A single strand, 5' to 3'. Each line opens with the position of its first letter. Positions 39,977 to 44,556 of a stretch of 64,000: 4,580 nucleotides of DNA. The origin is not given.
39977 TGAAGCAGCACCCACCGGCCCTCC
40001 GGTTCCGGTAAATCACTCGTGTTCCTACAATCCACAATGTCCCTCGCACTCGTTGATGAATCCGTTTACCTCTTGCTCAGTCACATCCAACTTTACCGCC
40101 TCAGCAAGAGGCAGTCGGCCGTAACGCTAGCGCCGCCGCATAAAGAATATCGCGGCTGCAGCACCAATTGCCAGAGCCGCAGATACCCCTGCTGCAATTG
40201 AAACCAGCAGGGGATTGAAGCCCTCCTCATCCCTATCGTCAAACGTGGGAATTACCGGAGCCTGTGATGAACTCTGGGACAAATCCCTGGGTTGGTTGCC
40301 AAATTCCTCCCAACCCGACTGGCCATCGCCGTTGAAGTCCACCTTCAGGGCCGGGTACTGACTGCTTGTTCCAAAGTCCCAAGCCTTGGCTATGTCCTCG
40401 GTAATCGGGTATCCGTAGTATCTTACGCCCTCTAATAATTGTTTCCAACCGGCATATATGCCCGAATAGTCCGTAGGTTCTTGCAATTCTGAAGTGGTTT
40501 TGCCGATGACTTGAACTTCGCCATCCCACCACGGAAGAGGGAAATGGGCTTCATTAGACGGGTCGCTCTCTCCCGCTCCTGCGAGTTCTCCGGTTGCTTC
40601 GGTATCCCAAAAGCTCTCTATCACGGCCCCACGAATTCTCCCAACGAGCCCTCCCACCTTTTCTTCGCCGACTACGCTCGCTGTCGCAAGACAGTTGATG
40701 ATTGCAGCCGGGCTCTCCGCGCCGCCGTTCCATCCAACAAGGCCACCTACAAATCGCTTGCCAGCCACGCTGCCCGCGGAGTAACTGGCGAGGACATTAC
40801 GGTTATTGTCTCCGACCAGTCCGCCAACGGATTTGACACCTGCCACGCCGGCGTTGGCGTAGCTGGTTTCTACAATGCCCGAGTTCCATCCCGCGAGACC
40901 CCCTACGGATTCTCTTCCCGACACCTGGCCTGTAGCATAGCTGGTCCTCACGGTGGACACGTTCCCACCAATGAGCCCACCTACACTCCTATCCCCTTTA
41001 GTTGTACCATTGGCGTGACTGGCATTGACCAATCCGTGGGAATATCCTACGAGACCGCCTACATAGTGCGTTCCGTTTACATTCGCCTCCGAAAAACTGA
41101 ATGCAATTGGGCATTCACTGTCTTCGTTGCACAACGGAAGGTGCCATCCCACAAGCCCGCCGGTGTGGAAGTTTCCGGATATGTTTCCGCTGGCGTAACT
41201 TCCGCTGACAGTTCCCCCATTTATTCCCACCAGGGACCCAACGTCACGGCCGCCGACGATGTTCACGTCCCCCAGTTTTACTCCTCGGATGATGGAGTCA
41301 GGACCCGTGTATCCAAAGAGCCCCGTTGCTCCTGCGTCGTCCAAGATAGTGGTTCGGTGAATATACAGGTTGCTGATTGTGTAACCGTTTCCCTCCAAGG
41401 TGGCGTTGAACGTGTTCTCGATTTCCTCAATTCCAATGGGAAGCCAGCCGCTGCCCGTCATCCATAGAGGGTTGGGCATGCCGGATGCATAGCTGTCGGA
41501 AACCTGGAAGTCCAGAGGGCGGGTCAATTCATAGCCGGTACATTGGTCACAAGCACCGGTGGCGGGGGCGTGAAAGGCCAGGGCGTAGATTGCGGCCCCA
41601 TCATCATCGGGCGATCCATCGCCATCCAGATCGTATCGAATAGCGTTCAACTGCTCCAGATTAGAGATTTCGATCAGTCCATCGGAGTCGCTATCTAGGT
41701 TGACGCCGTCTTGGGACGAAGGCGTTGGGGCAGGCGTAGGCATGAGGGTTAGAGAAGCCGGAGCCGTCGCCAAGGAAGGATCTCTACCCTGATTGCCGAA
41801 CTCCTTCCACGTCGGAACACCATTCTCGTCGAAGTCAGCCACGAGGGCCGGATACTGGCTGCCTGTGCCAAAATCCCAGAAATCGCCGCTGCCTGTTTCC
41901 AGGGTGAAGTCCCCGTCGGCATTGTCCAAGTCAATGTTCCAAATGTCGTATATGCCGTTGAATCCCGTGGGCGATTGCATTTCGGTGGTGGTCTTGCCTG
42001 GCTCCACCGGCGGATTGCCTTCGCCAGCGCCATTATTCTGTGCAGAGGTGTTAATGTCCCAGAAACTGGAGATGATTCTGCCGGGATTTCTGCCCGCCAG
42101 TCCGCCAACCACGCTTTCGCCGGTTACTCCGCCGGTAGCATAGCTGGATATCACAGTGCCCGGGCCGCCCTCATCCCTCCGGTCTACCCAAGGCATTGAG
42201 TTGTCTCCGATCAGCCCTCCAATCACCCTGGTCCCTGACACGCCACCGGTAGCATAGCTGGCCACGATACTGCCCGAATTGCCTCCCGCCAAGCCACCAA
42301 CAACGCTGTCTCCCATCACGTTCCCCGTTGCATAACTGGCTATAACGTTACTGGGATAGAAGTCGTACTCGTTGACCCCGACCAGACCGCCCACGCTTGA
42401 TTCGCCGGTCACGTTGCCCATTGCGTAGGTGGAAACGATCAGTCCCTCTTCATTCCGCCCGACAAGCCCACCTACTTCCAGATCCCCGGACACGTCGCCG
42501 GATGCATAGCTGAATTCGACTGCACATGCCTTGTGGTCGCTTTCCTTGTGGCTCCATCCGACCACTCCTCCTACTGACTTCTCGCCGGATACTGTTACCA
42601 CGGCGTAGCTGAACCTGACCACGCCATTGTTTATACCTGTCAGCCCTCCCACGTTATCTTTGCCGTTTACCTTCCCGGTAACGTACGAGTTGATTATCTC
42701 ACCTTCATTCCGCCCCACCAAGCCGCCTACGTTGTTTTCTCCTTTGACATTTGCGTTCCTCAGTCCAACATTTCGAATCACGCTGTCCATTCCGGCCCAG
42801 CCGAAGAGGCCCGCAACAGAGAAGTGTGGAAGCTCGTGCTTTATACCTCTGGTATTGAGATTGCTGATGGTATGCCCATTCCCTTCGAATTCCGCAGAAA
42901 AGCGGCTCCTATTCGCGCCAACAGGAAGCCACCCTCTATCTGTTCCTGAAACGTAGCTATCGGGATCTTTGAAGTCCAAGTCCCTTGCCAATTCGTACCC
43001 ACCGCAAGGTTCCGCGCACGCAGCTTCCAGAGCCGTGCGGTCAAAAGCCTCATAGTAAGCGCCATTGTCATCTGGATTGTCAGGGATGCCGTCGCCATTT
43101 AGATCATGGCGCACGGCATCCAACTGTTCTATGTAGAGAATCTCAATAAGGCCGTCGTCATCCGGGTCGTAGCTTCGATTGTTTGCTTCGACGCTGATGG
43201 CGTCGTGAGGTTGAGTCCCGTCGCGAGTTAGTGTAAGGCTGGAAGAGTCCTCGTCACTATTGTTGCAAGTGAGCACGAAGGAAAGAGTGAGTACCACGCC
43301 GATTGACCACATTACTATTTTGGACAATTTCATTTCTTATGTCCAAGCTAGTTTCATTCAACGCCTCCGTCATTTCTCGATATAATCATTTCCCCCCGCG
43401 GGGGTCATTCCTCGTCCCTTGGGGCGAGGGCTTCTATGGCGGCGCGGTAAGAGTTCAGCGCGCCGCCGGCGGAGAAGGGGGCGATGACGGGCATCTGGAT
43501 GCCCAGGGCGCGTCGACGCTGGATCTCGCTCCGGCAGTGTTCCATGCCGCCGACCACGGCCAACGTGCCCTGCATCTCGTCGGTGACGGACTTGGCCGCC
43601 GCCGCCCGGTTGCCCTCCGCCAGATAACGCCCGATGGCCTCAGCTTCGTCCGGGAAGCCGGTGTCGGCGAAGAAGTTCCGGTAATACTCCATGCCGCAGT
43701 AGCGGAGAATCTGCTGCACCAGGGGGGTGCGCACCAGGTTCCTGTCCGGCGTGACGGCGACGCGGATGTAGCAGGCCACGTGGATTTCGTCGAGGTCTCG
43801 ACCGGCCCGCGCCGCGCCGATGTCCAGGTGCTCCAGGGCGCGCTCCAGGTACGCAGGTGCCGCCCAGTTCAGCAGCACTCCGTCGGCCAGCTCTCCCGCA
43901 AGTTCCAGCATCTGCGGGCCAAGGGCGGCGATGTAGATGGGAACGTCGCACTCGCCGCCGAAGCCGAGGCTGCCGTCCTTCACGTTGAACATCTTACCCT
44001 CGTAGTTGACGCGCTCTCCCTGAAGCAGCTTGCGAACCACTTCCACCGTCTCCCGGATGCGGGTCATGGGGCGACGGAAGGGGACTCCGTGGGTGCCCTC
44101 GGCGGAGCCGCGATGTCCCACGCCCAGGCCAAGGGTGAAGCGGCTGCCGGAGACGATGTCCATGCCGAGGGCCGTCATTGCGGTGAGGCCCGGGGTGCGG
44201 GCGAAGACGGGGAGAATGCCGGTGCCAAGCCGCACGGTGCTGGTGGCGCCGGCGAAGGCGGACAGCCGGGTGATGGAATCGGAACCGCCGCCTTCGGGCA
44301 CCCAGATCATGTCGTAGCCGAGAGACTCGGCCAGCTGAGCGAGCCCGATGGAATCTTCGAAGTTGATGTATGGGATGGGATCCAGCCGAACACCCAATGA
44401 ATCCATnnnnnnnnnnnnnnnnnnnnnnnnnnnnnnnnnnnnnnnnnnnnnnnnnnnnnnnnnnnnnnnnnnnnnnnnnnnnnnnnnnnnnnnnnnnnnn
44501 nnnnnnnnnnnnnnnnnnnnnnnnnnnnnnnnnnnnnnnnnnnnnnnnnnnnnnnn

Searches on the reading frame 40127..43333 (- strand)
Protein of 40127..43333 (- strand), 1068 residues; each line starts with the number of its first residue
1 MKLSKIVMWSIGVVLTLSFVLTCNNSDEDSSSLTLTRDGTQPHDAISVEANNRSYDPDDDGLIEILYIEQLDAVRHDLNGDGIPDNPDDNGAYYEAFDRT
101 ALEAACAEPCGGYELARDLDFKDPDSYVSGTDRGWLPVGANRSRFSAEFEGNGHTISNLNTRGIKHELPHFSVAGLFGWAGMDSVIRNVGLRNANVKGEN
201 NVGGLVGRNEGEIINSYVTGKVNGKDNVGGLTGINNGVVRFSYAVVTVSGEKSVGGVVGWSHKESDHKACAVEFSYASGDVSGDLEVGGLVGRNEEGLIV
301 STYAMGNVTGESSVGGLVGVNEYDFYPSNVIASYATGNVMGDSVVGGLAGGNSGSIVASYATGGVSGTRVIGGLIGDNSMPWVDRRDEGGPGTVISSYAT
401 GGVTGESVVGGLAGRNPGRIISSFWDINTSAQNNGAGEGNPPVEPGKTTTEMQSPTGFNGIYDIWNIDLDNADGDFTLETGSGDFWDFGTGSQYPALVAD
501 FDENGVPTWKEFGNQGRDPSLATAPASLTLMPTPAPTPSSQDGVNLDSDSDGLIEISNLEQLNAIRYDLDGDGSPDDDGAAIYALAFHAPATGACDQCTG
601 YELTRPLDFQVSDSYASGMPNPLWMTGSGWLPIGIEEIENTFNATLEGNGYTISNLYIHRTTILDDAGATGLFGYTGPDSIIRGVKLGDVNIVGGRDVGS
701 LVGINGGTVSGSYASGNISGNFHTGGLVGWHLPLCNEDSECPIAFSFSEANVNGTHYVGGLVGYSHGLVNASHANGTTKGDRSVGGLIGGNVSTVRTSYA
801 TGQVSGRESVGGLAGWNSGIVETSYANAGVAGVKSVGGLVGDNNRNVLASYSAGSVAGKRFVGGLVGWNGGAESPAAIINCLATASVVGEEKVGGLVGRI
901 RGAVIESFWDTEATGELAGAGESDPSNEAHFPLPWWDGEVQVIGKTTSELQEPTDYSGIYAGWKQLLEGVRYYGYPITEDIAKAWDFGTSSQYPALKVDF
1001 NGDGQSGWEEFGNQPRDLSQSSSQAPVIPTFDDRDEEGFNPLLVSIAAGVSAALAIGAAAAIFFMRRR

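Call 90: search_protein_families(library=pfam, proteins=[window:40127-43333:-], max_evalue=0.001)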
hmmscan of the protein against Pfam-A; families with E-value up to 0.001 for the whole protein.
window:40127-43333:- (1068 aa): 1 family
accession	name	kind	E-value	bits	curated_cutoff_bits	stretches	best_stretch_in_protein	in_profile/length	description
PF07581.17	Glug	-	1.4e-22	78.9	20.5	2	199-223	2-28/28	The GLUG motif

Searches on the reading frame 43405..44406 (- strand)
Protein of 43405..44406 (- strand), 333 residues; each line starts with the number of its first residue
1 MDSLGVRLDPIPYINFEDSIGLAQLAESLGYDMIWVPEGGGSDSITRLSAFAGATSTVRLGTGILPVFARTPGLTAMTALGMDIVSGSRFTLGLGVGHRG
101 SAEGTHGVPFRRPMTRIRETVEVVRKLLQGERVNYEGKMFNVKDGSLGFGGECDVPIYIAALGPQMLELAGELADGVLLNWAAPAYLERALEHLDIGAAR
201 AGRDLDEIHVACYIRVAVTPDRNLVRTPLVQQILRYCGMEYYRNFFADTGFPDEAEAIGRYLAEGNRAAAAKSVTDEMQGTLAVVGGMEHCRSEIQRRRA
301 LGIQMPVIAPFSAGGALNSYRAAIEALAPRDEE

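Call 90: search_protein_families(library=pfam, proteins=[window:43405-44406:-], max_evalue=0.001)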
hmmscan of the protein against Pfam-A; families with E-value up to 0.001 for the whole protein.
window:43405-44406:- (333 aa): 1 family
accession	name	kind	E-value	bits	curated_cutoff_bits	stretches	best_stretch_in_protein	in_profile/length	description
PF00296.26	Bac_luciferase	-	1.2e-70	238.9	27.9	1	15-304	21-313/314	Luciferase-like monooxygenase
